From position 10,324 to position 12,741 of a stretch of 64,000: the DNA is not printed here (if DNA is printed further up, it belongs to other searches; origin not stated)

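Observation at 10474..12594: A 706-aa multi-HTH protein of unknown family sits where stalk protein P1/L12 is normally encoded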

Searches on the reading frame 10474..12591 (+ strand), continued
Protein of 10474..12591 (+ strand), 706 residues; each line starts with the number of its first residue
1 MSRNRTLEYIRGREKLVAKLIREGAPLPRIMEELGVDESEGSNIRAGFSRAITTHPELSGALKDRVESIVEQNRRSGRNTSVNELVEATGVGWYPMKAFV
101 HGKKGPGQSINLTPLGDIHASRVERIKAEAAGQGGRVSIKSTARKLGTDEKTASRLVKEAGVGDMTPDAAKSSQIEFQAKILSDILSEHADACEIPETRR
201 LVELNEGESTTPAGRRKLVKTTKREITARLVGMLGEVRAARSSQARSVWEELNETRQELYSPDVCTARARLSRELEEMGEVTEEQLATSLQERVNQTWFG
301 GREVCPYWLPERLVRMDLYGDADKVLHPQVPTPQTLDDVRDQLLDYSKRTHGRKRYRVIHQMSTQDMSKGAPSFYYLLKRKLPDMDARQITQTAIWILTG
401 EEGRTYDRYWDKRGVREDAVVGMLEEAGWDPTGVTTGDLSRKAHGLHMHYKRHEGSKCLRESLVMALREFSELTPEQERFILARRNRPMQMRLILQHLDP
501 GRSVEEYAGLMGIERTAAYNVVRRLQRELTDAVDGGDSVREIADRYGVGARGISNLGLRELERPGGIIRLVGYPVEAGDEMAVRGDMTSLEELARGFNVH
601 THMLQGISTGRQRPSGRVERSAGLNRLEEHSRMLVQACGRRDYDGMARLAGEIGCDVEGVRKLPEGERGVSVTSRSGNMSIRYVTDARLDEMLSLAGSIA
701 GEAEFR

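Call 67: find_homologous_proteins(query=L037:1328-1639:+)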
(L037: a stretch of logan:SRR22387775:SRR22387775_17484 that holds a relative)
Query L037:1328-1639:+ (104 aa): 1503 proteins with E <= 0.001 among 1533 candidates; the best 120 are listed.
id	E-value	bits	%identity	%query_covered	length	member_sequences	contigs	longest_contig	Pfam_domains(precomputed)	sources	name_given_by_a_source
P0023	3.8e-42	160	83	100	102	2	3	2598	PF00428.25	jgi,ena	-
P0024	9.0e-42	159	82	100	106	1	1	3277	PF00428.25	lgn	-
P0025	3.9e-40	153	79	100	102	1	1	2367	PF00428.25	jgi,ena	-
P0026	2.4e-39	151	77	100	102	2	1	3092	PF00428.25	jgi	jgi:large subunit ribosomal protein L12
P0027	2.4e-39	151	79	100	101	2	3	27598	PF00428.25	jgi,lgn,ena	-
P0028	2.6e-39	151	78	100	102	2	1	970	PF00428.25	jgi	-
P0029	3.2e-39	150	74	100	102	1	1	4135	PF00428.25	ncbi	ncbi:MAG: 50S ribosomal protein P1 [Candidatus Altiarchaeota archaeon]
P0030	1.9e-38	148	78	100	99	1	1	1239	PF00428.25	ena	-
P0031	5.7e-37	143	77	100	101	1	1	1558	PF00428.25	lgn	-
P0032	7.4e-35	137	69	100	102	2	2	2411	PF00428.25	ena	-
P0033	5.1e-34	134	77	54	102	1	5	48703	PF00428.25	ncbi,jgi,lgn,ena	-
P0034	6.5e-34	134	64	100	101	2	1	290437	PF00428.25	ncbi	ncbi:MAG: 50S ribosomal protein P1 [Candidatus Altiarchaeota archaeon]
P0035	3.5e-33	131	67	100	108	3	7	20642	PF00428.25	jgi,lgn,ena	-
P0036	6.0e-33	130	68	100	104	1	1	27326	PF00428.25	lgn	-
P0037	7.0e-33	130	68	100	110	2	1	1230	PF00428.25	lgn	-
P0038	1.0e-32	130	73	54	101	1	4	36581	PF00428.25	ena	-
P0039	1.2e-32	129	73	54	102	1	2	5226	PF00428.25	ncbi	-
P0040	2.0e-32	129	68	54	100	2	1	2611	PF00428.25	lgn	-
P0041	2.1e-32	129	75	53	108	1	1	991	PF00428.25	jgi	-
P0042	2.6e-32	128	64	100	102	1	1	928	PF00428.25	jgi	jgi:large subunit ribosomal protein L12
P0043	3.7e-32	128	63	100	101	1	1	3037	PF00428.25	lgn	-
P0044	4.0e-32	128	65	100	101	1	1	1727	PF00428.25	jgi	jgi:large subunit ribosomal protein L12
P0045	4.0e-32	128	64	100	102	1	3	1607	PF00428.25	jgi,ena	jgi:large subunit ribosomal protein L12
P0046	5.4e-32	127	69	100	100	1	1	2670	PF00428.25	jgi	jgi:large subunit ribosomal protein L12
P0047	6.8e-32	127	73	54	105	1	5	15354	PF00428.25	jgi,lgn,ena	-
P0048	7.2e-32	127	77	58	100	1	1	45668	PF00428.25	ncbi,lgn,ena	-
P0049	7.8e-32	127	70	54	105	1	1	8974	PF00428.25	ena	-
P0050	1.1e-31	126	68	100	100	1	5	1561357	PF00428.25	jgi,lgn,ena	jgi:large subunit ribosomal protein L12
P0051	1.1e-31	126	68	100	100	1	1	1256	PF00428.25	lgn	-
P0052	1.1e-31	126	66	100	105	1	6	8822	PF00428.25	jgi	jgi:large subunit ribosomal protein L12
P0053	1.5e-31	126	71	53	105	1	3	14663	PF00428.25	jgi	-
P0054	1.7e-31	126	65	100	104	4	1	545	PF00428.25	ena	-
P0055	2.2e-31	125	64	100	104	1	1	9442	PF00428.25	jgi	jgi:large subunit ribosomal protein L12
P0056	2.8e-31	125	73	54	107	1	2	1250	PF00428.25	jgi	jgi:large subunit ribosomal protein L12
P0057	2.9e-31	125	79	54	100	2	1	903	PF00428.25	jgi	jgi:large subunit ribosomal protein L12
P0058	3.3e-31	125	68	54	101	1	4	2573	PF00428.25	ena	-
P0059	3.6e-31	125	60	100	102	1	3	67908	PF00428.25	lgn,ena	-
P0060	3.8e-31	125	68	54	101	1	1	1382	PF00428.25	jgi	-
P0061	3.9e-31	125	64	100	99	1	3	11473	PF00428.25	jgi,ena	jgi:large subunit ribosomal protein L12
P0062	4.0e-31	125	64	100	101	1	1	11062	PF00428.25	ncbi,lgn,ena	-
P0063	4.7e-31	124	75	54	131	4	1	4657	PF00428.25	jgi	-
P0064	5.5e-31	124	67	100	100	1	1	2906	PF00428.25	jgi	jgi:large subunit ribosomal protein L12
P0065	6.1e-31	124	62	100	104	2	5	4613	PF00428.25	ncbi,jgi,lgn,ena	-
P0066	6.4e-31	124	59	100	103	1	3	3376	PF00428.25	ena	-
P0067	6.6e-31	124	62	100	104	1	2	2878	PF00428.25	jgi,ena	-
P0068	6.8e-31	124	75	54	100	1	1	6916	PF00428.25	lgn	-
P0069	7.0e-31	124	59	100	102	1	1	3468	PF00428.25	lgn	-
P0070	7.6e-31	124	61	100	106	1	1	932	PF00428.25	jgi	-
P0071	9.5e-31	123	59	100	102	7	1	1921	PF00428.25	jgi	-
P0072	9.7e-31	123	64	100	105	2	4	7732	PF00428.25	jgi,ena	-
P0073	9.9e-31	123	63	100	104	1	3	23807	PF00428.25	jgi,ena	-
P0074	1.1e-30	123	63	100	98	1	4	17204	PF00428.25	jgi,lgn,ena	jgi:large subunit ribosomal protein L12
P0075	1.3e-30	123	59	100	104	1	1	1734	PF00428.25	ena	-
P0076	1.3e-30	123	58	100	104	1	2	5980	PF00428.25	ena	-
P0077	1.4e-30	123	63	100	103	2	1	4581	PF00428.25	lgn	-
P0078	1.5e-30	123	66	54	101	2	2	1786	PF00428.25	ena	-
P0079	1.5e-30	123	71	54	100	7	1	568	PF00428.25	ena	-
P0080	1.5e-30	123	62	100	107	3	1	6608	PF00428.25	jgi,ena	-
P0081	1.6e-30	123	62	100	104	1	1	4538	PF00428.25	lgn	-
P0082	1.6e-30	123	59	100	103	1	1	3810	PF00428.25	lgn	-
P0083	1.8e-30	123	59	100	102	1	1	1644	PF00428.25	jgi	jgi:large subunit ribosomal protein L12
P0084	1.9e-30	122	60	100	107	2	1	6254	PF00428.25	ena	-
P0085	1.9e-30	122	61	100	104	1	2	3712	PF00428.25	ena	-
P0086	2.1e-30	122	75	54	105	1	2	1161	PF00428.25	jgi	jgi:large subunit ribosomal protein L12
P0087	2.1e-30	122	77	50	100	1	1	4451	PF00428.25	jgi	-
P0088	2.2e-30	122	59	100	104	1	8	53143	PF00428.25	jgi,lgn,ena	-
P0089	2.3e-30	122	58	100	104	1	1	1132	PF00428.25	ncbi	-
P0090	2.5e-30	122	60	100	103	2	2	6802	PF00428.25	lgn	-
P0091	2.5e-30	122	61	100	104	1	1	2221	PF00428.25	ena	-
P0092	2.6e-30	122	63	100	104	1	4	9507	PF00428.25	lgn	-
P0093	2.8e-30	122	58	100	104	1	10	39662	PF00428.25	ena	-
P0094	2.8e-30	122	63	100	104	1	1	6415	PF00428.25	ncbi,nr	ncbi:MAG: 50S ribosomal protein P1 [Candidatus Altiarchaeota archaeon]|nr:50S ribosomal protein P1 [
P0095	2.8e-30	122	61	100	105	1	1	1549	PF00428.25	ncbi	-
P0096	3.4e-30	122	61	100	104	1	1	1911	PF00428.25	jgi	-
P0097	3.6e-30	122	73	54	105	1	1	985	PF00428.25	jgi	jgi:large subunit ribosomal protein L12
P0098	3.6e-30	122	59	100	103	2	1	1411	PF00428.25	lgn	-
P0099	3.9e-30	121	61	100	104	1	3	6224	PF00428.25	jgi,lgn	-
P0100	3.9e-30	121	58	100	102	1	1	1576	PF00428.25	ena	-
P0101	4.0e-30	121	61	100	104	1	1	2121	PF00428.25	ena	-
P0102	4.3e-30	121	60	100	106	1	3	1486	PF00428.25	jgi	jgi:large subunit ribosomal protein L12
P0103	4.8e-30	121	60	100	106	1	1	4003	PF00428.25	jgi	jgi:large subunit ribosomal protein L12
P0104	4.9e-30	121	61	100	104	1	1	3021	PF00428.25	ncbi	-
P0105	4.9e-30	121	60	100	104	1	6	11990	PF00428.25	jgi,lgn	jgi:large subunit ribosomal protein L12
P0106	4.9e-30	121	58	100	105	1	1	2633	PF00428.25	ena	-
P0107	5.0e-30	121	60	100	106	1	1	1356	PF00428.25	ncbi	-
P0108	5.1e-30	121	71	54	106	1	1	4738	PF00428.25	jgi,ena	-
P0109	5.2e-30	121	60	100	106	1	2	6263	PF00428.25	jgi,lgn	jgi:large subunit ribosomal protein L12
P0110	5.4e-30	121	60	100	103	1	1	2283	PF00428.25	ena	-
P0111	5.9e-30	121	63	100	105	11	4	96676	PF00428.25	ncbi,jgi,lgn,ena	jgi:large subunit ribosomal protein L12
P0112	6.0e-30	121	60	100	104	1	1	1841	PF00428.25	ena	-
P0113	6.0e-30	121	59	100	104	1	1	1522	PF00428.25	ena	-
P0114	6.1e-30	121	60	100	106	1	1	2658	PF00428.25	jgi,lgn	jgi:large subunit ribosomal protein L12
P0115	6.2e-30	121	58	100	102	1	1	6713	PF00428.25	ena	-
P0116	6.6e-30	121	60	100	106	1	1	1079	PF00428.25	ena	-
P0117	6.9e-30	121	63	100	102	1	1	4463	PF00428.25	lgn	-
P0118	7.6e-30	121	58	100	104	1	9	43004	PF00428.25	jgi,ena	jgi:large subunit ribosomal protein L12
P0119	7.6e-30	121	77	50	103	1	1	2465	PF00428.25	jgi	jgi:large subunit ribosomal protein L12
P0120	7.7e-30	121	57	100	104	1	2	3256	PF00428.25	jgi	jgi:large subunit ribosomal protein L12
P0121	7.9e-30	120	58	100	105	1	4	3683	PF00428.25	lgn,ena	-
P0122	8.0e-30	120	63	100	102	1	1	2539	PF00428.25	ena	-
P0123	8.9e-30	120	64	54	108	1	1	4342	PF00428.25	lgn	-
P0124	9.5e-30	120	70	54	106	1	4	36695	PF00428.25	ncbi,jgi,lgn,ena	-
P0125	9.8e-30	120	60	100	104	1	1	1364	PF00428.25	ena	-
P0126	1.0e-29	120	63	100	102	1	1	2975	PF00428.25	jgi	jgi:large subunit ribosomal protein L12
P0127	1.0e-29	120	75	53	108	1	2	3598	PF00428.25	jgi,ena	-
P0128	1.1e-29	120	75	54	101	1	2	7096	PF00428.25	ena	-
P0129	1.1e-29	120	75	54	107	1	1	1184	PF00428.25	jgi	jgi:large subunit ribosomal protein L12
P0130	1.1e-29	120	70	54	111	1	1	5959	PF00428.25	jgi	-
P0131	1.2e-29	120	73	54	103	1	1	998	PF00428.25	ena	-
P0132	1.4e-29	120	60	100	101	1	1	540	PF00428.25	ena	-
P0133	1.4e-29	120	70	54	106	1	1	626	PF00428.25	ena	-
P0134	1.4e-29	120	59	100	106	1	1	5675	PF00428.25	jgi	-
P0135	1.4e-29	120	57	100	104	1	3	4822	PF00428.25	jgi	jgi:large subunit ribosomal protein L12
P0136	1.4e-29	120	58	100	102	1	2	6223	PF00428.25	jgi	jgi:large subunit ribosomal protein L12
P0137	1.5e-29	120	57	100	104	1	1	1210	PF00428.25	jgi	jgi:large subunit ribosomal protein L12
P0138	1.5e-29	120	72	56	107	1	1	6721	PF00428.25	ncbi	-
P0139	1.6e-29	120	55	100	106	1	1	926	PF00428.25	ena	-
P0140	1.7e-29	119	56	100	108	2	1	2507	PF00428.25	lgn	-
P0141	1.7e-29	119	76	53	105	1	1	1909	PF00428.25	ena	-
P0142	1.7e-29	119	57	100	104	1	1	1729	PF00428.25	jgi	jgi:large subunit ribosomal protein L12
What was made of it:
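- Altiarchaeota have ordinary P1 genes (call 67).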

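Call 68: find_encoding_contigs(protein=P0034, flank=8000, max_places=2)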
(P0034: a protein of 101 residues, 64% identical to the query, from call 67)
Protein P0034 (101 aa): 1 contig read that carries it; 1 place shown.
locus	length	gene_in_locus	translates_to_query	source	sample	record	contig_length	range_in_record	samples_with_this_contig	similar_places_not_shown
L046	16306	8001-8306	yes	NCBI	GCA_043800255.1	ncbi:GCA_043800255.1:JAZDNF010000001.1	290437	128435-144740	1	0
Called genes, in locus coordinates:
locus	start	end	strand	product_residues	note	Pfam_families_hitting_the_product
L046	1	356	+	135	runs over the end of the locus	-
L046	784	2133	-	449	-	PF14821:Thr_synth_N, PF00291:PALP, PF24857:THR4_C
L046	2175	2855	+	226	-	PF00702:Hydrolase, PF12710:HAD, PF13419:HAD_2, PF13242:Hydrolase_like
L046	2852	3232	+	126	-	PF14464:Prok-JAB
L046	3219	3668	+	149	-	-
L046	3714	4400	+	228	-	PF06745:ATPase, PF13481:AAA_25, PF23442:DUF7125, PF24883:NPHP3_N (faint)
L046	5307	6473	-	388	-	PF01142:TruD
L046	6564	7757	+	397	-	PF01964:ThiC_Rad_SAM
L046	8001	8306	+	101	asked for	PF00428:Ribosomal_60s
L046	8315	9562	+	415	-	PF07719:TPR_2 (faint), PF13174:TPR_6 (faint), PF13176:TPR_7 (faint), PF13414:TPR_11 (faint), PF00515:TPR_1 (weak), PF13181:TPR_8 (weak), PF13424:TPR_12 (weak), PF00515:TPR_1 (weak), +1 more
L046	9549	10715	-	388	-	PF00155:Aminotran_1_2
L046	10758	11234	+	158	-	-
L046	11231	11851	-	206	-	PF00702:Hydrolase, PF12710:HAD, PF13419:HAD_2 (weak), PF08282:Hydrolase_3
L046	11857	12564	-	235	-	PF09754:PAC2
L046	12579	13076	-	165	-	PF08915:tRNA-Thr_ED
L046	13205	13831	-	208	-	PF13238:AAA_18, PF13521:AAA_28 (weak)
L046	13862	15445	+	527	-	PF13231:PMT_2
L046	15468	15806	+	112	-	PF04956:TrbC (weak), PF18895:T4SS_pilin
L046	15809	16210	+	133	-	PF04956:TrbC, PF18895:T4SS_pilin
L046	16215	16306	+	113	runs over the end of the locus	PF04956:TrbC, PF18895:T4SS_pilin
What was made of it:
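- Altiarchaeota P1 is encoded elsewhere (calls 67, 68). L046 has the same P1...HAD-PAC2 neighbourhood as L037 but no family member (call 68).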

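Call 73: list_cluster_members(proteins=[L035:21064-22158:-, L035:2931-3896:+, L038:106-2034:-, L038:6849-7580:+, L039:1682-2965:+, L039:15542-16969:+, L039:18843-20360:-, L043:2222-3349:-, L043:3902-5434:-, L037:5974-7230:+])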
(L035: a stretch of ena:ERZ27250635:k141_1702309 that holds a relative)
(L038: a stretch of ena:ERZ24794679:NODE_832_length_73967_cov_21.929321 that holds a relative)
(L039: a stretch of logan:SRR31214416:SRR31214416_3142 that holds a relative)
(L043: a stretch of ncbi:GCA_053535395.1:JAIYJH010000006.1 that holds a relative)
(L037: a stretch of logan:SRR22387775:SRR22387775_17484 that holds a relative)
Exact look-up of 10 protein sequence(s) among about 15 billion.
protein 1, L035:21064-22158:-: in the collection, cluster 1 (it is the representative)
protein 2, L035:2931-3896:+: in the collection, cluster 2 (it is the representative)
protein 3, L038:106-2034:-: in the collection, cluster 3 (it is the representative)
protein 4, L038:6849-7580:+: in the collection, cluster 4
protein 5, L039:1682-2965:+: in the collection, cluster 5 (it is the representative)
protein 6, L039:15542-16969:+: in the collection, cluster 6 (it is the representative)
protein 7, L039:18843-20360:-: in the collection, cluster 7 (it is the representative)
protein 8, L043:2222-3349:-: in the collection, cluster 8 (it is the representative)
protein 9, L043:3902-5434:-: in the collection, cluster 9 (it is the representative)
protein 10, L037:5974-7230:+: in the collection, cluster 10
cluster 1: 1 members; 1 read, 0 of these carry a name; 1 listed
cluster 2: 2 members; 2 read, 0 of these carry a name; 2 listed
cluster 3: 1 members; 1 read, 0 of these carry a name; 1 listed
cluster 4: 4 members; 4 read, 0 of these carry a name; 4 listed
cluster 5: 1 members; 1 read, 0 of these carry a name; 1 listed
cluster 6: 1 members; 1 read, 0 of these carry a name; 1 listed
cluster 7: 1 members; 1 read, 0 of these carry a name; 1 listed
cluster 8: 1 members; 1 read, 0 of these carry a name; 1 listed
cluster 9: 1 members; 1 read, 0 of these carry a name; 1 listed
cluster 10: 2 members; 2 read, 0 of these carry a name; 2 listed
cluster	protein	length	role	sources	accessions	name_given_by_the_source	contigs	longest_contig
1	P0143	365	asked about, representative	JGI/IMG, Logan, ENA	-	-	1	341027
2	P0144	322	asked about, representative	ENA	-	-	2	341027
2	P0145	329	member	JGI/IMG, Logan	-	-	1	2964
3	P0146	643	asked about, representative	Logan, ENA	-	-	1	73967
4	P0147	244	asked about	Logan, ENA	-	-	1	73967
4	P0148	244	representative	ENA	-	-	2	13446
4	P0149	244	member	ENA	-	-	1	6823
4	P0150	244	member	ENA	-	-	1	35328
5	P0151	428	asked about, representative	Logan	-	-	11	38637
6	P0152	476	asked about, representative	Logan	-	-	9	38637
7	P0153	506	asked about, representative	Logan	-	-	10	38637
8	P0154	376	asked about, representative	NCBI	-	-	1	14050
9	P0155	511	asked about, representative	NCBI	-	-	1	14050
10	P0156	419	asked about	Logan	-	-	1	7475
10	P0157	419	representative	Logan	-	-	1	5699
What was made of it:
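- Tried and rejected: No names are on record (call 73).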

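Call 74: find_encoding_contigs(protein=P0002, flank=6000, max_places=2)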
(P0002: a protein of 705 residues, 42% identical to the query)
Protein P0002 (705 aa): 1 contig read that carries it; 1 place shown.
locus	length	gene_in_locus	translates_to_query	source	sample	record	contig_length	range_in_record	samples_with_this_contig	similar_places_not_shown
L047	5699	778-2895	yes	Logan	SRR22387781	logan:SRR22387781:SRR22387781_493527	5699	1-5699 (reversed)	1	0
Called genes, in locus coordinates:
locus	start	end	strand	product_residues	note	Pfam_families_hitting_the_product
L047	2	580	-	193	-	?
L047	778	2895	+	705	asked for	-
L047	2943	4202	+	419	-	PF00330:Aconitase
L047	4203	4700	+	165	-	PF06434:Aconitase_2_N (faint), PF00694:Aconitase_C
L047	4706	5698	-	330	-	?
